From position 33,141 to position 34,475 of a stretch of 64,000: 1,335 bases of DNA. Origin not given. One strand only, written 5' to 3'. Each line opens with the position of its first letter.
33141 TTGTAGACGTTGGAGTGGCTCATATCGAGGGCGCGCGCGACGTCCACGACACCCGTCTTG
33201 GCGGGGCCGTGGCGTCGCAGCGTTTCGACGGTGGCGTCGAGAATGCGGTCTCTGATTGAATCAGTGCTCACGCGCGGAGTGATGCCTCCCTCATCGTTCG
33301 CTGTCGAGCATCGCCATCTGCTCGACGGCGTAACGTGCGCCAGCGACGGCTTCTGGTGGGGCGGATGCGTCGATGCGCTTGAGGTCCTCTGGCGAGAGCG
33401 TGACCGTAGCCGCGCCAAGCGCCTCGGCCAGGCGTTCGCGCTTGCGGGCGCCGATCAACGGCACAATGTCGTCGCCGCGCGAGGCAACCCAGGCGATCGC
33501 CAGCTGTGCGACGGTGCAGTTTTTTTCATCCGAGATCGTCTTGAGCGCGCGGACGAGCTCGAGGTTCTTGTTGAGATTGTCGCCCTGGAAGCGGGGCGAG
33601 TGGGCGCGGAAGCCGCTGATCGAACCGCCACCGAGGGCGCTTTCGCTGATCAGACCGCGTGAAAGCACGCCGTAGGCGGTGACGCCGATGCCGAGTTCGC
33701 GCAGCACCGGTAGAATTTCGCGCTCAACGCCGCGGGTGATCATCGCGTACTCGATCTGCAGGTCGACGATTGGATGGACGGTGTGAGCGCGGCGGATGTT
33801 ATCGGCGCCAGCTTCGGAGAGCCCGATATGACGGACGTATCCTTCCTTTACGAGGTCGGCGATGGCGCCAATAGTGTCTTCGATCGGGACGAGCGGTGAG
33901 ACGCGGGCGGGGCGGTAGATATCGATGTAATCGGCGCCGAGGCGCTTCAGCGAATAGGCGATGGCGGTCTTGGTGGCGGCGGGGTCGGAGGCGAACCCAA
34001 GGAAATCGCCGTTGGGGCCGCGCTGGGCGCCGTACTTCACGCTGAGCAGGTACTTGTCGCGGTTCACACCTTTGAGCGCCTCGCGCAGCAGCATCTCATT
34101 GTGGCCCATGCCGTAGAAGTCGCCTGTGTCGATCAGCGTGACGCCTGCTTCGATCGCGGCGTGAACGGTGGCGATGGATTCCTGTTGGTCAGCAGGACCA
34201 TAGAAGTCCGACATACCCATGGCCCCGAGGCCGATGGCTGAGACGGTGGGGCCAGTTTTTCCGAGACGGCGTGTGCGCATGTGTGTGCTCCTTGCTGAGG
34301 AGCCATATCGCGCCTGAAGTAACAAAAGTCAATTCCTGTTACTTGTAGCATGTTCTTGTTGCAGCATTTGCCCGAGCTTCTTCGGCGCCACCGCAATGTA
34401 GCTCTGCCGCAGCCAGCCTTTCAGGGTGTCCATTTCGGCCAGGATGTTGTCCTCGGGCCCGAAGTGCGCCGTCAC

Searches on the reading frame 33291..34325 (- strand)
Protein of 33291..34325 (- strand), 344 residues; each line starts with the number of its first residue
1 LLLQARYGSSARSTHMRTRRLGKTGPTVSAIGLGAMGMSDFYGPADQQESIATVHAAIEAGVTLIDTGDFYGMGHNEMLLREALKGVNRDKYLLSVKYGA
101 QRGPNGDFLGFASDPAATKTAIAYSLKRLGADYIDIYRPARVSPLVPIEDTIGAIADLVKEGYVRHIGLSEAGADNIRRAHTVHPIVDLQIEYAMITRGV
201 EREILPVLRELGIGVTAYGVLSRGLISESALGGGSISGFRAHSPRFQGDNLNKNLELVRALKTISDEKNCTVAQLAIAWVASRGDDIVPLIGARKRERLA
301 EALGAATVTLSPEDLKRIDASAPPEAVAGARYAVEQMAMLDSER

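Call 54: search_protein_families(library=pfam, proteins=[window:33291-34325:-], max_evalue=0.001)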
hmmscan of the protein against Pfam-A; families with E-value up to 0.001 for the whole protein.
window:33291-34325:- (344 aa): 1 family
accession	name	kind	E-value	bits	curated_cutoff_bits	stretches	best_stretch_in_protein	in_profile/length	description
PF00248.27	Aldo_ket_red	-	3.6e-66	223.6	24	1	31-320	2-288/291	Aldo/keto reductase family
